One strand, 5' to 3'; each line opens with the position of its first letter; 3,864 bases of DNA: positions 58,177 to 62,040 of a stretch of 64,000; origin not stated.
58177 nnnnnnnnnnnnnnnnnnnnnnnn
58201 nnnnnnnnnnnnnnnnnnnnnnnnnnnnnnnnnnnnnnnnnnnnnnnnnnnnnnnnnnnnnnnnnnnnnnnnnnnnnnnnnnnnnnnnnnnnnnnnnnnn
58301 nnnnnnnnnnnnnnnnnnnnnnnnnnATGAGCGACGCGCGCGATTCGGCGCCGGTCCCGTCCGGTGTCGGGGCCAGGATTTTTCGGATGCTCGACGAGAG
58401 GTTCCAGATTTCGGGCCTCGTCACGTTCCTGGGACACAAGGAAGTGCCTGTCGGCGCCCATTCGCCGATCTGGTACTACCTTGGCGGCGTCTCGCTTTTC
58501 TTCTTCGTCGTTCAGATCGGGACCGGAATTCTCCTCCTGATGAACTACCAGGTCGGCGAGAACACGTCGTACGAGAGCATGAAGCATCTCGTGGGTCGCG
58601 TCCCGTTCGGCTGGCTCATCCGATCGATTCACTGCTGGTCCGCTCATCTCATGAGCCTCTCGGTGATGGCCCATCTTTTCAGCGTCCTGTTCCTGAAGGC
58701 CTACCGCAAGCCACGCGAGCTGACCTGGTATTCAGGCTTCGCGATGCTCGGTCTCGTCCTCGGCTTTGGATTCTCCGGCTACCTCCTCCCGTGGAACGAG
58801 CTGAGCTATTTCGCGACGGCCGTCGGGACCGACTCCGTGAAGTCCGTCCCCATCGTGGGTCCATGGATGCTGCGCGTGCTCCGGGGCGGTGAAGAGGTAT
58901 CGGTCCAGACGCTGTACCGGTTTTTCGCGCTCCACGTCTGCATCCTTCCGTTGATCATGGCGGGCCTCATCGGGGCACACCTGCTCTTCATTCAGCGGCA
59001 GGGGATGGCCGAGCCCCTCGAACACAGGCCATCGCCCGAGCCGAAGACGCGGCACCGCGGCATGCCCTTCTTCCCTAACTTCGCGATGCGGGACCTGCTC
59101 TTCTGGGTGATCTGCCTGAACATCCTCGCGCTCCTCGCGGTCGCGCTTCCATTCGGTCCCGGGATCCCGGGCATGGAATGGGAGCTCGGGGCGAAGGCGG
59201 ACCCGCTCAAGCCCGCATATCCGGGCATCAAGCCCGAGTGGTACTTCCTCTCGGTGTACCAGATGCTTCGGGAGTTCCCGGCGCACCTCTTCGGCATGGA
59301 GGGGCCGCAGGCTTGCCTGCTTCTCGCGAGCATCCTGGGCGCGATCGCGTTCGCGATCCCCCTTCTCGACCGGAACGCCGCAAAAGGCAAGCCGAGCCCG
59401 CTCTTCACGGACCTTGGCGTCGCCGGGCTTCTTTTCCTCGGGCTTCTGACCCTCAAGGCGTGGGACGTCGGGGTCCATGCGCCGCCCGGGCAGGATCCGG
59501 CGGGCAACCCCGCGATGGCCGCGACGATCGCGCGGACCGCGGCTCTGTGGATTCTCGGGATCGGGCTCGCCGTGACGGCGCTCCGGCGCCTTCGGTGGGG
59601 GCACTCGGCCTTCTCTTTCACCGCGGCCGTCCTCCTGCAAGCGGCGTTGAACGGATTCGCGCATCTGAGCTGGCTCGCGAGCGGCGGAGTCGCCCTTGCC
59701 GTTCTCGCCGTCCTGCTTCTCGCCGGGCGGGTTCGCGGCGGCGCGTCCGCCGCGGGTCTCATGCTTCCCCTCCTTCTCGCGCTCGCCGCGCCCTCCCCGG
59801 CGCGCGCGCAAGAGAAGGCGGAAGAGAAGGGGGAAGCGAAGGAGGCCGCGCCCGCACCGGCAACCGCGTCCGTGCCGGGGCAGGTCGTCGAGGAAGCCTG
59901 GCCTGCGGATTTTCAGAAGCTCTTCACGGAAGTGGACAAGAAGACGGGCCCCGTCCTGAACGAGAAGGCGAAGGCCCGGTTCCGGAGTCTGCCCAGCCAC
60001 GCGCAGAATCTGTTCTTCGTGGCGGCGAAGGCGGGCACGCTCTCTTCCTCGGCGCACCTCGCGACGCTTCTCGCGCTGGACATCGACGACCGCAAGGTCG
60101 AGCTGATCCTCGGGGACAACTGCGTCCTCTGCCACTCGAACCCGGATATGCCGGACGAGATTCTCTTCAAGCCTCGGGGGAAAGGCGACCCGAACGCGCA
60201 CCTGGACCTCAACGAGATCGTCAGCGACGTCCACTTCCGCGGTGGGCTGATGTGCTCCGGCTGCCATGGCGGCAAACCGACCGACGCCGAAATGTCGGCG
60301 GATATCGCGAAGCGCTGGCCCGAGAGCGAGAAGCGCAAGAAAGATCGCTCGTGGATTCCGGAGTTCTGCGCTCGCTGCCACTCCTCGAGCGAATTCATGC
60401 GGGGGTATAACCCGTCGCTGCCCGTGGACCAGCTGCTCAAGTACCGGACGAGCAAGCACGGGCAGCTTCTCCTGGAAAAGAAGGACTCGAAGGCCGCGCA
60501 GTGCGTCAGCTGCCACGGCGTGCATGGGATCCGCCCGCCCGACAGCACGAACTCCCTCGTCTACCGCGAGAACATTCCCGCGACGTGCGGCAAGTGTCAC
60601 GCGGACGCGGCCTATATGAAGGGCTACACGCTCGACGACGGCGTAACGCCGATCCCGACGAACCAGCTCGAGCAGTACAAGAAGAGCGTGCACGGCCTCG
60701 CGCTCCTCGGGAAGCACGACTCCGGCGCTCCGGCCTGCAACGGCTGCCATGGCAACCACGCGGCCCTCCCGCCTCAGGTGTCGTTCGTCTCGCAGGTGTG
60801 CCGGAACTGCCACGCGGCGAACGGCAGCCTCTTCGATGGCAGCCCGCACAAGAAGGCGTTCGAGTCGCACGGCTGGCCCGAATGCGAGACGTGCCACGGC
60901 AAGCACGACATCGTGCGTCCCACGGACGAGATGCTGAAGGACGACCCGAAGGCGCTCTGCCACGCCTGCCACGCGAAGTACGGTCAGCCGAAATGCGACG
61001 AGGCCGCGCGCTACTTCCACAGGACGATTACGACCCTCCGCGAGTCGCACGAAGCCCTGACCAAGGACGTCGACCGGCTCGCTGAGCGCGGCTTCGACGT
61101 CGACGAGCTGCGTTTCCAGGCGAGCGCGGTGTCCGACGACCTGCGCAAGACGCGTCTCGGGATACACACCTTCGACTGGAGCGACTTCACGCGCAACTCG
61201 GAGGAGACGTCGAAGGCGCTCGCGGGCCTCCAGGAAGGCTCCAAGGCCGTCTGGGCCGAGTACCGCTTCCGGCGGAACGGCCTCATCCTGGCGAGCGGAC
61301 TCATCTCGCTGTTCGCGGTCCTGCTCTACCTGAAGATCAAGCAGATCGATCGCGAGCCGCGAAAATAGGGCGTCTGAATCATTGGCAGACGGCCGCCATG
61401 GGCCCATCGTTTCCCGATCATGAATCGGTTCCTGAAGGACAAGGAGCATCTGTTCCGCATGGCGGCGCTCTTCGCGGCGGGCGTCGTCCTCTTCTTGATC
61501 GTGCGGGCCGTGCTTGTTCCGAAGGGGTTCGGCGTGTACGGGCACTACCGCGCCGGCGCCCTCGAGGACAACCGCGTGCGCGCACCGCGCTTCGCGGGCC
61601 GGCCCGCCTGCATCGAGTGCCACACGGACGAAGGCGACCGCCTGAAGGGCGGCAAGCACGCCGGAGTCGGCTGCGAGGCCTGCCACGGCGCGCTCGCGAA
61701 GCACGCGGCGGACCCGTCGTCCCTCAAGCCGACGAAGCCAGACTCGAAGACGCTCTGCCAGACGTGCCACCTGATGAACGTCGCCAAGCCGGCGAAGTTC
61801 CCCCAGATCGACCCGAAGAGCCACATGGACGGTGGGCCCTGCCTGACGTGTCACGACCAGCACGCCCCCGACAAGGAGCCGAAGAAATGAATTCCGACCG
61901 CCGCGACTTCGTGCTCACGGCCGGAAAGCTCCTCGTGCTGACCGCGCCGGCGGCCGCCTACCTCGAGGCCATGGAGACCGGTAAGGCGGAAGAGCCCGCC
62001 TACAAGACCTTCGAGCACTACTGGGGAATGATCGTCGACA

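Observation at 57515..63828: Composite respiratory cluster: Rieske/cytochrome b complex with nine-heme cytochrome c fusion, adjacent to a tetraheme-c / FeS / NrfD-like module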

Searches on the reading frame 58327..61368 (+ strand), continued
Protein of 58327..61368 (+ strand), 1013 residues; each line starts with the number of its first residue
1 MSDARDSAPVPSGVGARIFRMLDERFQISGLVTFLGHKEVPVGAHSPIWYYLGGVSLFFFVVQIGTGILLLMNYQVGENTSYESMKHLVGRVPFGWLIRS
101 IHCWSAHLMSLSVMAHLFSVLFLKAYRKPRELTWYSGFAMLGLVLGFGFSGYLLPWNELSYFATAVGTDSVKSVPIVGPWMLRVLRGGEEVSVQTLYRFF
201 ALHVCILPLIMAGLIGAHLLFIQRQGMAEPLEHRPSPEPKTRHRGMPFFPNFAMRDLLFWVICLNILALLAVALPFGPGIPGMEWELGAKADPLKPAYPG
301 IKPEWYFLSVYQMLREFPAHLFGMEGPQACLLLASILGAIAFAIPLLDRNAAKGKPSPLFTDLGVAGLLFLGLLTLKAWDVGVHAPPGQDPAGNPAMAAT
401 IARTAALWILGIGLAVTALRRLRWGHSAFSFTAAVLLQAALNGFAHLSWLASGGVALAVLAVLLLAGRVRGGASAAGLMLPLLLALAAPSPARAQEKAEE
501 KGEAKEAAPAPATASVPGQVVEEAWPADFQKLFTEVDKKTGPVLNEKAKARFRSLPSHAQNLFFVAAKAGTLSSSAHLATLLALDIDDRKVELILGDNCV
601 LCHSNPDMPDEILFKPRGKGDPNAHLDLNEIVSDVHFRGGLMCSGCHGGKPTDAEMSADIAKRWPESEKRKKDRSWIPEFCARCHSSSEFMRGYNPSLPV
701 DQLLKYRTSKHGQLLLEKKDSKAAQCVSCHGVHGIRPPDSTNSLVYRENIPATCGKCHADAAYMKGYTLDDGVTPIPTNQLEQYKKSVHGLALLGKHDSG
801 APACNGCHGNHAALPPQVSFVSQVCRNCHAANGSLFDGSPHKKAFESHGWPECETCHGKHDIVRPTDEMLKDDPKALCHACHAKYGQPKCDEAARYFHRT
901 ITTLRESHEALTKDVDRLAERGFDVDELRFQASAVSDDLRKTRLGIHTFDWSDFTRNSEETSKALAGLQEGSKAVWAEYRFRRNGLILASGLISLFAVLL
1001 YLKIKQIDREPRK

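Call 39: find_encoding_contigs(protein=P0108, flank=10000, max_places=2)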
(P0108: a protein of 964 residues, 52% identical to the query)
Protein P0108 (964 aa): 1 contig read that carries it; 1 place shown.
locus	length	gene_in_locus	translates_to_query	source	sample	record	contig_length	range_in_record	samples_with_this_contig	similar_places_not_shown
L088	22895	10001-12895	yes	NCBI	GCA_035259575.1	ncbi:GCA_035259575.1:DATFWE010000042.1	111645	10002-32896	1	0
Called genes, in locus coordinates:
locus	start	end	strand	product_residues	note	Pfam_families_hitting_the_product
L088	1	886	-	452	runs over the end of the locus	PF12801:Fer4_5, PF12838:Fer4_7 (faint), PF13183:Fer4_8 (faint), PF13187:Fer4_9 (faint), PF13534:Fer4_17 (faint), PF13746:Fer4_18, PF11614:FixG_C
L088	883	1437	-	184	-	PF14715:FixP_N, PF00034:Cytochrom_C, PF13442:Cytochrome_CBB3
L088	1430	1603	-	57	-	-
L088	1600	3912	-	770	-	PF00115:COX1, PF02433:FixO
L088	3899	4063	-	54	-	-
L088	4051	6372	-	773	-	PF12156:ATPase-cat_bd (weak), PF00122:E1-E2_ATPase, PF00702:Hydrolase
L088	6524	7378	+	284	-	PF00571:CBS, PF00582:Usp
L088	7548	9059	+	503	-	-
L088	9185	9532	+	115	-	PF13442:Cytochrome_CBB3, PF00034:Cytochrom_C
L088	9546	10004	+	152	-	PF00355:Rieske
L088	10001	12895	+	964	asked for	PF00033:Cytochrome_B, PF13631:Cytochrom_B_N_2, PF00032:Cytochrom_B_C, PF09699:Paired_CXXCH_1 (faint), PF14522:Cytochrome_C7 (faint), PF14537:Cytochrom_c3_2 (faint)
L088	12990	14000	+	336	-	-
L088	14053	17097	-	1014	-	PF23657:DUF7151, PF09699:Paired_CXXCH_1 (faint), PF14522:Cytochrome_C7 (faint), PF14537:Cytochrom_c3_2 (faint), PF22113:Mtrc-MtrF_II-IV_dom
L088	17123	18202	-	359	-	PF22113:Mtrc-MtrF_II-IV_dom (faint), PF14537:Cytochrom_c3_2 (faint), PF14522:Cytochrome_C7 (weak)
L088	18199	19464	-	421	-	-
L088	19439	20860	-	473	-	PF14522:Cytochrome_C7 (faint), PF14537:Cytochrom_c3_2 (faint), PF22113:Mtrc-MtrF_II-IV_dom (faint), PF09698:GSu_C4xC__C2xCH (weak)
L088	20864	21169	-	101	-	PF13442:Cytochrome_CBB3, PF00034:Cytochrom_C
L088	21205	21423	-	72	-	-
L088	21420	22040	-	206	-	PF03264:Cytochrom_NNT (weak), PF14522:Cytochrome_C7 (faint), PF14537:Cytochrom_c3_2 (faint)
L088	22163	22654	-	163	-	-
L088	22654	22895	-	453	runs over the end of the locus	PF04055:Radical_SAM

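Call 40: find_encoding_contigs(protein=P0018, flank=10000, max_places=2)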
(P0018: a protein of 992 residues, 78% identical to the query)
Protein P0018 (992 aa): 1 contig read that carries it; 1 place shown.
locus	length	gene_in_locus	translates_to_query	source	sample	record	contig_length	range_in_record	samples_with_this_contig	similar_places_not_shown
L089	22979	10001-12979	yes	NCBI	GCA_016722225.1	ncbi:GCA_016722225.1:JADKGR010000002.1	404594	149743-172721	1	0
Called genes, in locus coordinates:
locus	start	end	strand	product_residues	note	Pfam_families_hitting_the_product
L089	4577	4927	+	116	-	PF07386:DUF1499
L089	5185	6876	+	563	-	PF02129:Peptidase_S15 (faint), PF20434:BD-FAE, PF00326:Peptidase_S9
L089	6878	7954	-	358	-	PF07075:NamZ_N, PF20732:NamZ_C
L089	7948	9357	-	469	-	PF00144:Beta-lactamase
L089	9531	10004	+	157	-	PF00355:Rieske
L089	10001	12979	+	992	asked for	PF00033:Cytochrome_B, PF13631:Cytochrom_B_N_2, PF00032:Cytochrom_B_C, PF09699:Paired_CXXCH_1 (faint), PF14522:Cytochrome_C7 (faint), PF14537:Cytochrom_c3_2 (faint)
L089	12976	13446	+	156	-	PF09699:Paired_CXXCH_1 (faint), PF14537:Cytochrom_c3_2 (faint), PF14522:Cytochrome_C7 (weak), PF13435:Cytochrome_C554 (weak)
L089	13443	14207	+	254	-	PF13187:Fer4_9 (faint), PF12797:Fer4_2 (weak), PF00037:Fer4 (faint), PF12837:Fer4_6 (faint), PF12838:Fer4_7, PF13237:Fer4_10 (weak), PF13247:Fer4_11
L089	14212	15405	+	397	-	PF03916:NrfD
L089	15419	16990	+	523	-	-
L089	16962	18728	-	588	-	PF14534:DUF4440 (faint), PF01979:Amidohydro_1, PF07969:Amidohydro_3 (weak)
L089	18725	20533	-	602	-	PF00933:Glyco_hydro_3, PF01915:Glyco_hydro_3_C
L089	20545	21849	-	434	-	PF00278:Orn_DAP_Arg_deC, PF01168:Ala_racemase_N (weak), PF02784:Orn_Arg_deC_N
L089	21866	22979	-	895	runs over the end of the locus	PF13229:Beta_helix (weak)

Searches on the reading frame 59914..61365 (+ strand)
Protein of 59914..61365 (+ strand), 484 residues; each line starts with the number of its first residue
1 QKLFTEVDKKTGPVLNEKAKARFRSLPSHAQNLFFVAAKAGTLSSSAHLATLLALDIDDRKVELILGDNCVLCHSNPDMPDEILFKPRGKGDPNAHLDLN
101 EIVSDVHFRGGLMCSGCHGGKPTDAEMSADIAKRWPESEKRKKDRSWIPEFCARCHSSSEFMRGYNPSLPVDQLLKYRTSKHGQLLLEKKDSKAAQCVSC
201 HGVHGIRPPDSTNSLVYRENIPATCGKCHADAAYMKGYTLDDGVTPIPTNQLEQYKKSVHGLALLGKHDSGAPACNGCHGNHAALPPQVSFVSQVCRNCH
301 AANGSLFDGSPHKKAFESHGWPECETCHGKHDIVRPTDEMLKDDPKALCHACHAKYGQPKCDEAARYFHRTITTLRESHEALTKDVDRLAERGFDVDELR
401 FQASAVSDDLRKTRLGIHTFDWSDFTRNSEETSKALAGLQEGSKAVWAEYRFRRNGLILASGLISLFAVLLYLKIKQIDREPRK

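Call 59: predict_structure(alignment_id=A3)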
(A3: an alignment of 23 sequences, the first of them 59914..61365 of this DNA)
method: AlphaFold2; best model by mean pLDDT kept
length: 484 residues; sequences in the alignment: 23
mean_pLDDT: 73.1   pTM: 0.50
mean pLDDT of the five models: 73.1, 70.8, 68.6, 67.0, 66.0
residues with pLDDT >= 90: 67; 70-90: 244; 50-70: 109; < 50: 64
segments of 3 or more residues with pLDDT < 50: 115-117, 271-310, 319-335
pLDDT, mean of each block of 10 residues (from residue 1): 86 89 90 87 87 85 79 85 84 79 72 52 58 72 81 69 58 66 83 75 61 70 73 83 79 64 60 45 39 36 38 51 44 57 74 72 84 93 89 82 77 69 81 92 90 89 94 90 61
secondary structure, 60 per line:
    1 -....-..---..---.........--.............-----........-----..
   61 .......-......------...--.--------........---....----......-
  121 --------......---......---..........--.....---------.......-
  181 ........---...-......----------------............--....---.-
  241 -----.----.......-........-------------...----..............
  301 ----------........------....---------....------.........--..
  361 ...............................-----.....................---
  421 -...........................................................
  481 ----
elements in order: H2-5 H17-25 H28-40 H46-53 H59-67 H69-74 H99-102 H106-109 H114-119 H129-134 H138-143 H147-156 H159-163 H173-179 H181-188 H196-201 H218-229 H232-235 H251-257 H259-266 H287-300 H311-318 H325-328 H338-341 H348-356 H359-391 H397-417 H422-480

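Call 61: fold_search(model_id=the predicted structure, library=pdb)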
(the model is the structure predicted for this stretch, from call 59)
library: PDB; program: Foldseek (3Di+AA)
matches with E <= 10: 104; with E <= 0.001: 0
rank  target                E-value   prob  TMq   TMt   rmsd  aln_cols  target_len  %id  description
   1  4n4m                  9.8e-01  0.20  0.19  0.19  21.2       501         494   11  Kuenenia stuttgartiensis hydroxylamine oxidoreductase soaked in phenyl hydrazine (released 2013-12-11)
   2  7upp_B                1.4e+00  0.08  0.13  0.16  19.6       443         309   12  Crystal structure of designed heterotrimeric assembly DHT03_2arm_A21/B21/C long (released 2022-12-14)
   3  9rgz_B                1.8e+00  1.00  0.16  0.70   2.1        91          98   18  X-ray crystal structure of a de novo designed single-chain antiparallel 3-helix coiled-coil bundle, sc-apCC3-CW-2NTT (released 2025-09-03)
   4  4r5k_A                2.1e+00  0.72  0.15  0.28   8.0       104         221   12  Crystal structure of the DnaK C-terminus (Dnak-SBD-B) (released 2014-09-10)
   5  4ezq_A                2.5e+00  0.63  0.15  0.30   9.4       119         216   12  Crystal structure of the substrate binding domain of E.coli DnaK in complex with the C-terminal part of pyrrhocoricin  (released 2013-04-17)
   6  6zbc_A                2.5e+00  0.03  0.11  0.10  33.3       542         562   14  Merozoite surface protein 1 (MSP-1) from Plasmodium falciparum, main conformation (released 2021-05-19)
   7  3dpo_B                2.9e+00  0.63  0.15  0.29   7.0       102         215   12  Crystal structure of the substrate binding domain of E. coli DnaK in complex with a short pyrrhocoricin-derived inhibi (released 2009-03-10)
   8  9a5j_A                2.9e+00  0.51  0.13  0.11   7.0       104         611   12  Integrative model of DNAK-GUDB by crosslinking MS and deep learning (released 2024-09-18)
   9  6zbf_A                2.9e+00  0.03  0.11  0.10  33.4       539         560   14  Merozoite surface protein 1 (MSP-1) from Plasmodium falciparum, alternative conformation 3 (released 2021-05-19)
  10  6zbd_A                2.9e+00  0.03  0.11  0.10  33.3       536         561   14  Merozoite surface protein 1 (MSP-1) from Plasmodium falciparum, alternative conformation 2 (released 2021-05-19)
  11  4r5i_A                3.0e+00  0.54  0.15  0.28  10.2       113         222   11  Crystal structure of the DnaK C-terminus with the substrate peptide NRLLLTG (released 2014-09-10)
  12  4r5j_D                3.1e+00  0.57  0.14  0.27   7.4        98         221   11  Crystal structure of the DnaK C-terminus (Dnak-SBD-A) (released 2014-09-10)
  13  8e4o_A                3.1e+00  0.04  0.12  0.09  27.4       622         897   10  The closed C1-state mouse TRPM8 structure in complex with putative PI(4,5)P2 (released 2022-10-26)
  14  4oss_B                3.4e+00  0.04  0.13  0.13  23.9       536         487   12  Crystal structure of the S505Q mutant of TAL effector dHax3 (released 2014-05-28)
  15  4r5j_A                3.7e+00  0.51  0.14  0.27   8.0       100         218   12  Crystal structure of the DnaK C-terminus (Dnak-SBD-A) (released 2014-09-10)
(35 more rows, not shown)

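Call 91: search_protein_representatives(protein=window:59914-61365:+)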
Query: 484 residues. Proteins with E-value up to 0.001 (for the whole library): 2520; up to 1e-10: 1357; up to 1e-30: 363. The best 150 are listed.
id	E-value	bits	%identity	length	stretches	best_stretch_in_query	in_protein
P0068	2.2e-179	613.7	56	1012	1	10-480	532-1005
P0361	6.4e-166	569.3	54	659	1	17-481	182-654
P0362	1.7e-153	528.4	50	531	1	2-481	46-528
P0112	2.3e-149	514.7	71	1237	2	1-276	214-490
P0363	9.5e-123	426.9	41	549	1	13-480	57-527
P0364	1.7e-122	426.1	46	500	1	35-480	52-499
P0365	3.5e-120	418.4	41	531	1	7-481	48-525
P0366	8.8e-119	413.8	47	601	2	96-481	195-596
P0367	1.1e-112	393.8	42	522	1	11-480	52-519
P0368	1.9e-105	369.8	37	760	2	104-481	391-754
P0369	3.3e-102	359.2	39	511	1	13-480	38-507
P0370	7.4e-100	351.4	60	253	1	235-481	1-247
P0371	1.5e-96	340.5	49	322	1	162-480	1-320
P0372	7.3e-94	331.6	43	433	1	65-479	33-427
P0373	3.1e-92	326.3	52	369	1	2-288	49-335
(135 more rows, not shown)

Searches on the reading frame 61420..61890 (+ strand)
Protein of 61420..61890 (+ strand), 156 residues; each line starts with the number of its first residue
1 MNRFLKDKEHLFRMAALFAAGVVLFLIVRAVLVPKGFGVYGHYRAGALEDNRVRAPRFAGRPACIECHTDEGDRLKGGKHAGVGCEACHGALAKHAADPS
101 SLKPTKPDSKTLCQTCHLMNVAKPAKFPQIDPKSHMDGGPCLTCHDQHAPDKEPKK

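Call 4: search_protein_families(library=pfam, proteins=[window:61420-61890:+], max_evalue=0.01)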
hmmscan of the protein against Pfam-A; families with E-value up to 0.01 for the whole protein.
window:61420-61890:+ (156 aa): 5 families
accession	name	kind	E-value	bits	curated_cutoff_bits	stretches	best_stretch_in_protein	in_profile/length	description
PF13435.11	Cytochrome_C554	-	2.1e-09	38.6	20.8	2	57-90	44-84/84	Cytochrome c554 and c-prime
PF14522.11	Cytochrome_C7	-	3.8e-07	30.3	24.8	1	81-146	12-67/67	Cytochrome c7 and related cytochrome c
PF09699.15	Paired_CXXCH_1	-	2.3e-06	27.6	20.6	1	84-117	8-36/41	Doubled CXXCH motif (Paired_CXXCH_1)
PF14537.11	Cytochrom_c3_2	-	4.1e-06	27.6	25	1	63-119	8-66/79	Cytochrome c3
PF22113.1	Mtrc-MtrF_II-IV_dom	-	0.0048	16.9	30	0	63-148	8-91/176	Outer membrane cytochrome MtrC/MtrF-like, domains II/IV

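Call 5: search_protein_families(library=ncbifam, proteins=[window:61420-61890:+], max_evalue=0.01)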
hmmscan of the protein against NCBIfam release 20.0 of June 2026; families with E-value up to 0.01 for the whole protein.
window:61420-61890:+ (156 aa): 8 families
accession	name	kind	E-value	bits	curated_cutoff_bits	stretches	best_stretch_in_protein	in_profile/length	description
NF041198.1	UshA_like_PCGU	equivalog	1.1e-07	30.9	275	1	81-118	471-509/519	UshA-like (seleno)protein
NF041028.1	decahem_GSU2203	exception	1.6e-05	24.3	325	1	52-152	27-139/317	GSU2203 family decaheme c-type cytochrome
TIGR03508.1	decahem_SO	subfamily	3.1e-05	23.6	192.2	1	61-147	169-250/258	DmsE family decaheme c-type cytochrome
TIGR01905.1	paired_CXXCH_1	subfamily_domain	0.00054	19.8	25.2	0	138-149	6-17/41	doubled CXXCH domain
NF040968.1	FeS_ExtO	equivalog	0.0011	17.9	200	1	59-118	19-70/416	selenite/tellurite reduction operon b-type cytochrome iron-sulfur cluster-binding subunit ExtO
NF040967.1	cytc_ExtN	equivalog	0.0012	17.8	200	1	59-118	19-70/415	selenite/tellurite reduction operon c-type cytochrome ExtN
NF047727.1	4hemeCytCCctA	equivalog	0.0018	18.4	180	0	47-138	23-107/109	tetraheme c-type cytochrome CctA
NF043010.1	Cyt554_Nsmonas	equivalog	0.0087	15.5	400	0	55-146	25-116/238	cytochrome c-550 CycA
